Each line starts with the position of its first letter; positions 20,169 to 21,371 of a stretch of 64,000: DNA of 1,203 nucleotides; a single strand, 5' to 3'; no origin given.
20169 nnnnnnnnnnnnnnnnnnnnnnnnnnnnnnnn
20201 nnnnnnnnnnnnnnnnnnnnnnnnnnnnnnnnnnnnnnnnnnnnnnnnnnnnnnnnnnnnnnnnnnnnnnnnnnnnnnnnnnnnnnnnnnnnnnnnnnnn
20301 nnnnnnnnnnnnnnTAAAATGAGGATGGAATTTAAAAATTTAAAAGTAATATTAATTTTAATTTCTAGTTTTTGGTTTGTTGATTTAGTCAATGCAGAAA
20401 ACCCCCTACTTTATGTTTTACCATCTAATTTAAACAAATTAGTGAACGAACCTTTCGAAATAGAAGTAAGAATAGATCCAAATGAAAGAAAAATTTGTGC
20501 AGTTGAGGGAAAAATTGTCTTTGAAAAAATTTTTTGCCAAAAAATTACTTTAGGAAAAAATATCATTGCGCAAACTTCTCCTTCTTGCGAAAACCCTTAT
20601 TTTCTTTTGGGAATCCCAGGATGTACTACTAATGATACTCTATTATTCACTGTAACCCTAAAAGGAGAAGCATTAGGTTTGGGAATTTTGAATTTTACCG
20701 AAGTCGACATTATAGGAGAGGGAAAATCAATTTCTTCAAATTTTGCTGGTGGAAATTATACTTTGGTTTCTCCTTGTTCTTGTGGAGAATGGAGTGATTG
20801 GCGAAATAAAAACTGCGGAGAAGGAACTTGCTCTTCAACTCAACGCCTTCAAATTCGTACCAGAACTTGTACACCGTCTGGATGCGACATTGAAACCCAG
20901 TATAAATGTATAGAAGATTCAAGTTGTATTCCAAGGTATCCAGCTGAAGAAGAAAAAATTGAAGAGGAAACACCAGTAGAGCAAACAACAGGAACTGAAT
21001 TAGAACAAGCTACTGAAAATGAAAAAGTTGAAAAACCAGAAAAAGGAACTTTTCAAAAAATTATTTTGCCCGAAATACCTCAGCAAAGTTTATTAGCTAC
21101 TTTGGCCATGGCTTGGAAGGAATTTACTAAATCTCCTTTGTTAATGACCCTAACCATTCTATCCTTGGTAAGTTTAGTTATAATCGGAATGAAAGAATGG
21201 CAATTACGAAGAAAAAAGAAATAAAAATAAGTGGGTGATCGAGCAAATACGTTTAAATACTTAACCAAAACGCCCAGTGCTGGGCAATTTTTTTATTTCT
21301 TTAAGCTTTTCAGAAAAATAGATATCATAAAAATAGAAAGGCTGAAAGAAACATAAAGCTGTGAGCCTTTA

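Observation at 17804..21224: Translationally coupled dockerin-protease / cohesin-anchor pair: a minimal surface-display module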

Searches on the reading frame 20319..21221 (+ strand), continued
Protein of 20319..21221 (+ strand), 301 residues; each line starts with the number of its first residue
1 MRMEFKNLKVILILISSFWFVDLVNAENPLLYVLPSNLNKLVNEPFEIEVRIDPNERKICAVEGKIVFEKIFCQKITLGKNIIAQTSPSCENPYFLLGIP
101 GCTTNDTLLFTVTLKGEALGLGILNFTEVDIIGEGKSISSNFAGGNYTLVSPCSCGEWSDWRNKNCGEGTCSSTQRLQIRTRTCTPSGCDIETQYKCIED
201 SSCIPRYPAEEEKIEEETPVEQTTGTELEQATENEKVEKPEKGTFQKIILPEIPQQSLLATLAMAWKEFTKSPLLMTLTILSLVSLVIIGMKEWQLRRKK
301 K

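Call 32: search_protein_families(library=pfam, proteins=[L003:5322-5978:+, L006:1624-2664:+, L007:6689-7969:+, L009:6620-7966:+, L010:7304-7990:+, L013:147-2015:+, L014:3003-7976:+, L029:3971-7939:+, L026:1173-2960:+, L090:3593-7927:+], max_evalue=0.01)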
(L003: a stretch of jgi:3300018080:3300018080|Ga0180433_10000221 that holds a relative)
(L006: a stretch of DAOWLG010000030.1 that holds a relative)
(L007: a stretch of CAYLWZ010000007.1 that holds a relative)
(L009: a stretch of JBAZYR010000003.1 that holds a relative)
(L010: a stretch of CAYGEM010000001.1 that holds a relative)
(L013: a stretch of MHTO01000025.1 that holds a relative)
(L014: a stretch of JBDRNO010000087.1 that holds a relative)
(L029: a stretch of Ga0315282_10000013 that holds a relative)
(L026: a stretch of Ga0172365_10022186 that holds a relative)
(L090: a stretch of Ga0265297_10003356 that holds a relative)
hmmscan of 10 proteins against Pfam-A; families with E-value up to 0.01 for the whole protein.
L003:5322-5978:+ (219 aa): 4 families
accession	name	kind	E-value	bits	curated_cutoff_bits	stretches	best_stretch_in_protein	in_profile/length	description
PF00404.24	Dockerin_1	-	4.1e-09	37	22.9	1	168-213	2-53/57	Dockerin type I domain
PF00036.39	EF-hand_1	-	0.00081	19.2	25.4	0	197-213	10-26/29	EF hand domain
PF13202.12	EF-hand_5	-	0.0045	16.8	25.9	0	197-206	9-18/25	EF hand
PF13405.12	EF-hand_6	-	0.0077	16.3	25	0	197-215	10-28/30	EF-hand domain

L006:1624-2664:+ (347 aa): 2 families
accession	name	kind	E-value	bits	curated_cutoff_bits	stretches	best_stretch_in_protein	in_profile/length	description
PF00404.24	Dockerin_1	-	3.2e-07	30.9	22.9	1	296-342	2-53/57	Dockerin type I domain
PF00036.39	EF-hand_1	-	0.0079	16.1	25.4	0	297-314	10-27/29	EF hand domain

L007:6689-7969:+ (427 aa): 4 families
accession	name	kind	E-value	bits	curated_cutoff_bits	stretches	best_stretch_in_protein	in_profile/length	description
PF00404.24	Dockerin_1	-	1.5e-07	31.9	22.9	1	375-422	1-53/57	Dockerin type I domain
PF16656.11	Pur_ac_phosph_N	-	2.4e-06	28.5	30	1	296-368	13-92/93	Purple acid Phosphatase, N-terminal domain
PF00041.27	fn3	-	1.2e-05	25.9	25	1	284-362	3-77/84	Fibronectin type III domain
PF25059.1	FN3_DSCAM-DSCAML_C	-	0.0019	18.9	39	1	326-370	38-80/89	DSCAM/DSCAML C-terminal Fn3-like domain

L009:6620-7966:+ (449 aa): 6 families
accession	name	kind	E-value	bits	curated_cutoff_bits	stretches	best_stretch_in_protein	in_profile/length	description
PF13243.12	SQHop_cyclase_C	-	4.2e-08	33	26.1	1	135-272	149-286/319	Squalene-hopene cyclase C-terminal domain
PF00404.24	Dockerin_1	-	2.3e-07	31.4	22.9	1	399-444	2-53/57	Dockerin type I domain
PF13249.12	SQHop_cyclase_N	-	1.3e-05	25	26.2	1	141-205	41-105/291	Squalene-hopene cyclase N-terminal domain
PF00432.27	Prenyltrans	-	0.00065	19.6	26.5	1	129-214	83-168/304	Prenyltransferase alpha-alpha toroid domain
PF00036.39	EF-hand_1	-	0.0028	17.5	25.4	0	424-444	6-26/29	EF hand domain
PF13202.12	EF-hand_5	-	0.006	16.4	25.9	0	424-437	5-18/25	EF hand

L010:7304-7990:+ (229 aa): 3 families
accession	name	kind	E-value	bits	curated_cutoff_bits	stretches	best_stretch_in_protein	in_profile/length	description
PF00404.24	Dockerin_1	-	3.1e-09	37.3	22.9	1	179-224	2-53/57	Dockerin type I domain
PF13405.12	EF-hand_6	-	0.0013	18.8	25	0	207-228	9-30/30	EF-hand domain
PF00036.39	EF-hand_1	-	0.0035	17.2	25.4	0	207-226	9-28/29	EF hand domain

L013:147-2015:+ (623 aa): 7 families
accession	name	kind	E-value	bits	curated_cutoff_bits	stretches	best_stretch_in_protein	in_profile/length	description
PF16403.11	Bact_surface_Ig-like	-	4.2e-18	65.6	27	1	169-241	1-71/71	Bacterial surface protein, Ig-like domain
PF00404.24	Dockerin_1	-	1e-07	32.5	22.9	1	573-618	2-53/57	Dockerin type I domain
PF16656.11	Pur_ac_phosph_N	-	5.8e-07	30.4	30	1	482-563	5-93/93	Purple acid Phosphatase, N-terminal domain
PF02494.22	HYR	-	0.00036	21.2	21.7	1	163-241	2-81/81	HYR domain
PF00036.39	EF-hand_1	-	0.00052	19.8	25.4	0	574-591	10-27/29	EF hand domain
PF13202.12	EF-hand_5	-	0.005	16.7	25.9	0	574-585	9-20/25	EF hand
PF00041.27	fn3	-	0.0053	17.4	25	1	478-552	3-74/84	Fibronectin type III domain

L014:3003-7976:+ (1658 aa): 7 families
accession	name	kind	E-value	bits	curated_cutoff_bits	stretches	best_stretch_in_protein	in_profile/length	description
PF00082.27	Peptidase_S8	-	3.8e-47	161.4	21.8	2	251-460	4-226/288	Subtilase family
PF16403.11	Bact_surface_Ig-like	-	9.3e-29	99.7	27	2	935-1007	1-71/71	Bacterial surface protein, Ig-like domain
PF16410.10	DUF5018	-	7e-14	51.9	38.2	2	1095-1181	130-216/352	Domain of unknown function (DUF5018)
PF22148.1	Fervidolysin_NPro-like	-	2.8e-13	50.5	21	1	111-194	7-81/81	Fervidolysin N-terminal prodomain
PF00404.24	Dockerin_1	-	3.6e-08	33.9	22.9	1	1607-1653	1-53/57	Dockerin type I domain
PF22243.2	DUF5018-rel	-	7.1e-08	33.1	28.1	0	1140-1177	78-115/115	DUF5018-related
PF02494.22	HYR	-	9.2e-06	26.4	21.7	1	716-791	2-81/81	HYR domain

L029:3971-7939:+ (1323 aa): 8 families
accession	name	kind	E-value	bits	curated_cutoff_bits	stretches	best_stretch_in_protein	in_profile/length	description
PF16403.11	Bact_surface_Ig-like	-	9.7e-32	109.3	27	2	1172-1245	1-71/71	Bacterial surface protein, Ig-like domain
PF00082.27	Peptidase_S8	-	8.2e-17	61.9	21.8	1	504-619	166-288/288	Subtilase family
PF02494.22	HYR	-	2e-14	54.1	21.7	1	823-904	1-81/81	HYR domain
PF07523.18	Big_3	-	1.2e-08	35.5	21.2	1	998-1064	3-68/68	Bacterial Ig-like domain (group 3)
PF00404.24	Dockerin_1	-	7.6e-07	29.7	22.9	1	1272-1318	1-53/57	Dockerin type I domain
PF18981.6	InlK_D3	-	1.8e-05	25.2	25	0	939-982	31-75/75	Internalin K domain (D3/D4)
PF03640.20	Lipoprotein_15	-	0.0016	18.3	24.4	0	794-809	17-32/47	Secreted repeat of unknown function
PF19077.6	Big_13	-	0.0019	19.1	27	0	1117-1162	58-100/102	Bacterial Ig-like domain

L026:1173-2960:+ (596 aa): 3 families
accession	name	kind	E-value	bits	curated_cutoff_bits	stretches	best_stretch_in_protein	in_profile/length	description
PF13290.12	CHB_HEX_C_1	-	1.8e-27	95.5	22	2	217-281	3-67/67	Chitobiase/beta-hexosaminidase C-terminal domain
PF13287.12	Fn3_assoc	-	4.4e-24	84.8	23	2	226-284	1-59/59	Fn3 associated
PF00404.24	Dockerin_1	-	4.2e-08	33.7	22.9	1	545-590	2-53/57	Dockerin type I domain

L090:3593-7927:+ (1445 aa): 6 families
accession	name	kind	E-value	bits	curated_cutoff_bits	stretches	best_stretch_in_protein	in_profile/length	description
PF16410.10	DUF5018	-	8.5e-98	327.9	38.2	14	1300-1400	129-226/352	Domain of unknown function (DUF5018)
PF22243.2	DUF5018-rel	-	1.9e-37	128.4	28.1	1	1244-1282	77-115/115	DUF5018-related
PF19755.4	DUF6242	-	9.6e-19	68.5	29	0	1045-1110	35-119/217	Domain of unknown function (DUF6242)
PF00404.24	Dockerin_1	-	2.1e-08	34.6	22.9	1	1394-1440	1-53/57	Dockerin type I domain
PF01835.25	MG2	-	0.0034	18.2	32.8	0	74-131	34-88/96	MG2 domain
PF10637.15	Ofd1_CTDD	-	0.0035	17.3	27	0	718-768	123-173/255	Oxoglutarate and iron-dependent oxygenase degradation C-term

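Call 52: find_encoding_contigs(protein=P0001, flank=3000, max_places=3)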
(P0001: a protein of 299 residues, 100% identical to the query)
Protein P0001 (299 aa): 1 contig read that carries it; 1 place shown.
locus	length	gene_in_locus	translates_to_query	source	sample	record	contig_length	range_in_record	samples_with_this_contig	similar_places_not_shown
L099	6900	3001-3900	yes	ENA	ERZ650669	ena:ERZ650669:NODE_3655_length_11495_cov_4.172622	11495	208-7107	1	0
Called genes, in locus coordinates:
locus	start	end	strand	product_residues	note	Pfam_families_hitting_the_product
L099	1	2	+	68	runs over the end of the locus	?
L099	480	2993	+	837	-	PF22148:Fervidolysin_NPro-like, PF00082:Peptidase_S8, PF00404:Dockerin_1 (weak)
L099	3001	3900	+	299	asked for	-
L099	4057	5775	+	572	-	-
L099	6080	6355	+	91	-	-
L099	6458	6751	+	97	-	PF21956:DUF6922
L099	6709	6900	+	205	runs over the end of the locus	PF08843:AbiEii (weak)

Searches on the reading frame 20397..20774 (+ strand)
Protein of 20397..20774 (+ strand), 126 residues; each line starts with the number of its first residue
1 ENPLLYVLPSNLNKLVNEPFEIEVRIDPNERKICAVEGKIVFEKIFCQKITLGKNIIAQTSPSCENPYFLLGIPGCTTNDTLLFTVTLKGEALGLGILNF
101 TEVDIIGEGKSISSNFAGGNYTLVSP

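Call 51: search_solved_structures(query=A4, max_evalue=10, show_alignments=2)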
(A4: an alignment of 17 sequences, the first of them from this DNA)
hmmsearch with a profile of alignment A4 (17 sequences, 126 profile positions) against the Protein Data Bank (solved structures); distinct sequences matched with E-value up to 10: 0.

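Call 59: search_protein_representatives(alignment_id=A4)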
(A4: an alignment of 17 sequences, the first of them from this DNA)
Query: 17 sequences, 126 profile positions. Proteins with E-value up to 0.001 (for the whole library): 384; up to 1e-10: 215; up to 1e-30: 130. The best 150 are listed.
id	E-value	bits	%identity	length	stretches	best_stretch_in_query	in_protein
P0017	1.8e-56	205.6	-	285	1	2-126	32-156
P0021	6.2e-56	203.8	-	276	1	1-125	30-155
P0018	2.5e-55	201.9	-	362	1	1-125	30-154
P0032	3.1e-53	195.1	-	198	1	2-125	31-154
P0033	1.5e-52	192.9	-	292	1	3-124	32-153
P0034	1.7e-52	192.7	-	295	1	2-126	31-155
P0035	1.7e-52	192.7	-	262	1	1-124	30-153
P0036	7.2e-52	190.7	-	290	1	1-125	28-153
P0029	1.2e-51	190.0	-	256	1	2-125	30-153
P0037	1.3e-51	189.8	-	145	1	1-115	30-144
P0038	3.3e-51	188.5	-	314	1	1-125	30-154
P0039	7.6e-51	187.3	-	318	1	1-124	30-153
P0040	1.4e-50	186.5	-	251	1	2-125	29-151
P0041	1.5e-50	186.4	-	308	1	1-124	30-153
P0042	1.1e-49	183.5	-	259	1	3-124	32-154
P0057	4.7e-43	162.2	-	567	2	4-124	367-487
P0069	4.4e-40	152.6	-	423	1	2-123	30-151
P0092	1.1e-36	141.6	-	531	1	2-125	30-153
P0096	6.3e-36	139.1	-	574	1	2-124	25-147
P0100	2.6e-35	137.1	-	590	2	1-125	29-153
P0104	8.0e-35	135.6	-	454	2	3-125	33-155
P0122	2.3e-33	130.8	-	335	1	2-124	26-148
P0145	1.2e-31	125.3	-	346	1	2-119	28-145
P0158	2.7e-30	120.9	-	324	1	1-124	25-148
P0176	3.4e-29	117.4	-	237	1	2-125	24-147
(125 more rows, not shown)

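Call 60: search_protein_families(library=pfam, proteins=[P0057, P0100, P0104, P0092, P0096, P0069, P0145, P0122, P0158, P0176], max_evalue=1)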
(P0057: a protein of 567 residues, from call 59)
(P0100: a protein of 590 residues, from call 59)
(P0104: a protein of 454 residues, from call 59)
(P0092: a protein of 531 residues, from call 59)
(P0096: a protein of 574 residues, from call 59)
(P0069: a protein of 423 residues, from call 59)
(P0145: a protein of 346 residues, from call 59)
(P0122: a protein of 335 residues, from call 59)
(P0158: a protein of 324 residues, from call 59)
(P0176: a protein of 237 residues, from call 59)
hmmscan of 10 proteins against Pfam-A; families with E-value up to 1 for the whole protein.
P0057 (567 aa): 3 families
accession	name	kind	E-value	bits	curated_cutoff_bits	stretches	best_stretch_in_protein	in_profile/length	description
PF16656.11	Pur_ac_phosph_N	-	4.5e-05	24.4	30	1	265-337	26-92/93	Purple acid Phosphatase, N-terminal domain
PF00041.27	fn3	-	0.0021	18.7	25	1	265-328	14-75/84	Fibronectin type III domain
PF25059.1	FN3_DSCAM-DSCAML_C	-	0.068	14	39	1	298-346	41-87/89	DSCAM/DSCAML C-terminal Fn3-like domain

P0100 (590 aa): 5 families
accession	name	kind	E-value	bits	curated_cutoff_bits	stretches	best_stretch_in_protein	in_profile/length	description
PF13520.12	AA_permease_2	-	0.004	16.6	27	1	484-567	350-407/427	Amino acid permease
PF00041.27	fn3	-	0.0058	17.2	25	1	225-295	8-73/84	Fibronectin type III domain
PF20535.3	DUF6750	-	0.012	16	27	1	499-543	74-116/128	Family of unknown function (DUF6750)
PF07694.17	5TM-5TMR_LYT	-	0.13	12.3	24.6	1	494-560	85-149/169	5TMR of 5TMR-LYT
PF13829.11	DUF4191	-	0.77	9.5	30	0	504-570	11-71/219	Domain of unknown function (DUF4191)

P0104 (454 aa): 3 families
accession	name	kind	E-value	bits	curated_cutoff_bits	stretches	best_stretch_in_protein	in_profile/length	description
PF00963.24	Cohesin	-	0.024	15.3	24.1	1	37-134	3-115/139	Cohesin domain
PF14283.11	CD1107-like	-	0.31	11.4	26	1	408-440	120-152/158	Mobile element protein CD1107-like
PF17231.7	DUF5305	-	0.53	10.1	29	1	410-450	107-147/217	Family of unknown function (DUF5305)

P0092 (531 aa): 1 family
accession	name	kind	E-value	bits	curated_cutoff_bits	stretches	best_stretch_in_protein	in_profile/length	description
PF00041.27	fn3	-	3.6e-05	24.3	25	1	238-307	12-79/84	Fibronectin type III domain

P0096 (574 aa): 4 families
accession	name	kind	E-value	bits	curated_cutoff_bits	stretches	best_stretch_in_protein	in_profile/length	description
PF18998.6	Flg_new_2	-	3.5e-14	53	23.6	1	170-234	12-71/73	Divergent InlB B-repeat domain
PF00041.27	fn3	-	0.014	16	25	1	250-333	2-79/84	Fibronectin type III domain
PF19199.5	Phage_coatGP8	-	0.15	12.6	24.6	1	531-559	41-68/69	Phage major coat protein, Gp8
PF11346.13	DUF3149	-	0.35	10.9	23.2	1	532-559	10-38/40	Protein of unknown function (DUF3149)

P0069 (423 aa): 5 families
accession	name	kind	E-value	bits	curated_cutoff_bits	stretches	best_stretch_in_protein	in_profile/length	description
PF16410.10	DUF5018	-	2e-17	63.6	38.2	2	192-276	131-215/352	Domain of unknown function (DUF5018)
PF22243.2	DUF5018-rel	-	3.3e-07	30.9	28.1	2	322-359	78-115/115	DUF5018-related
PF19755.4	DUF6242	-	0.00098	19.5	29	1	219-277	44-121/217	Domain of unknown function (DUF6242)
PF13273.12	DUF4064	-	0.18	12.4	32.1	1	343-412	26-87/102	Protein of unknown function (DUF4064)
PF02009.21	RIFIN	-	0.26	11.6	32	1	295-416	197-319/327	Rifin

P0145 (346 aa): 25 families
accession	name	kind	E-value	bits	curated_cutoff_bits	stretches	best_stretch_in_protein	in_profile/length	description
PF15984.10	Collagen_mid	-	7.1e-05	23.1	31.1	1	258-338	99-182/198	Bacterial collagen, middle region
PF05046.19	Img2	-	0.00054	20.6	34.4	1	141-199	23-82/84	Mitochondrial large subunit ribosomal protein (Img2)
PF04513.17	Baculo_PEP_C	-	0.0024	18.4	38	1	149-228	30-109/140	Baculovirus polyhedron envelope protein, PEP, C terminus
PF05478.16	Prominin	-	0.0032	16.1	34.3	1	149-330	209-387/799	Prominin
PF09286.16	Pro-kuma_activ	-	0.0063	17.2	23.5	0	176-205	50-80/143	Pro-kumamolisin, activation domain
PF25617.1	PhiKZ_gp86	-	0.013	14.9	26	1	170-249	116-187/408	Bacteriophage PhiKZ vertex-binding protein gp86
PF03902.18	Gal4_dimer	-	0.014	16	22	1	259-289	14-44/54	Gal4-like dimerisation domain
PF03403.19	PAF-AH_p_II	-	0.015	14.3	20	1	168-212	164-208/372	Platelet-activating factor acetylhydrolase, isoform II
PF13419.12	HAD_2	-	0.02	15.5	23.8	0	155-201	45-96/178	Haloacid dehalogenase-like hydrolase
PF14069.11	SpoVIF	-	0.021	14.9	27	0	187-206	13-32/72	Stage VI sporulation protein F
PF09440.15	eIF3_N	-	0.022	15.5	26.8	1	227-305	19-95/133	eIF3 subunit 6 N terminal domain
PF11887.13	Mce4_CUP1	-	0.031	14.3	32.6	0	280-328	93-141/222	Cholesterol uptake porter CUP1 of Mce4, putative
PF12140.13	SLED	-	0.034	15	25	1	159-213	21-73/112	SLED domain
PF09966.14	DUF2200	-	0.064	13.9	22.8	1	220-283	25-89/111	Uncharacterized protein conserved in bacteria (DUF2200)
PF12825.12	DUF3818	-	0.071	12.6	25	1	154-334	111-300/338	Domain of unknown function in PX-proteins (DUF3818)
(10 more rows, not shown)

P0122 (335 aa): 4 families
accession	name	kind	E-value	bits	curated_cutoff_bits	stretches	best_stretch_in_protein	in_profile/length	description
PF21314.2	TM_ErbB1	-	0.01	16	27.1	1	310-332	5-27/36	Epidermal growth factor receptor transmembrane-juxtamembrane segment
PF07672.19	MFS_Mycoplasma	-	0.059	13.2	24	1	263-331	23-92/297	Mycoplasma MFS transporter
PF14975.11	DUF4512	-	0.16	13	27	1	125-188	35-98/103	Domain of unknown function (DUF4512)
PF09829.14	DUF2057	-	0.72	10.4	24.2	0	109-182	96-168/192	Uncharacterized protein conserved in bacteria (DUF2057)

P0158 (324 aa): 5 families
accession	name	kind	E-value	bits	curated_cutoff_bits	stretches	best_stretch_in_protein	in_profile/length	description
PF12669.12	FeoB_associated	-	0.0044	17.7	27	1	294-320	2-27/44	FeoB-associated Cys-rich membrane protein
PF14524.12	Wzt_C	-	0.018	15.5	30.4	1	217-268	51-109/143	Wzt C-terminal domain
PF06682.17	SARAF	-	0.15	12.2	30.8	1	257-320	120-186/333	SOCE-associated regulatory factor of calcium homoeostasis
PF05961.16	Chordopox_A13L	-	0.19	12.4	24.1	1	296-319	5-28/69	Chordopoxvirus A13L protein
PF14289.11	DUF4369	-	0.37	11.8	25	1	200-242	33-76/91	Domain of unknown function (DUF4369)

P0176 (237 aa): 1 family
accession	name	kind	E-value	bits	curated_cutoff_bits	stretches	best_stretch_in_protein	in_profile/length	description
PF13273.12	DUF4064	-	0.18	12.5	32.1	1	178-233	41-86/102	Protein of unknown function (DUF4064)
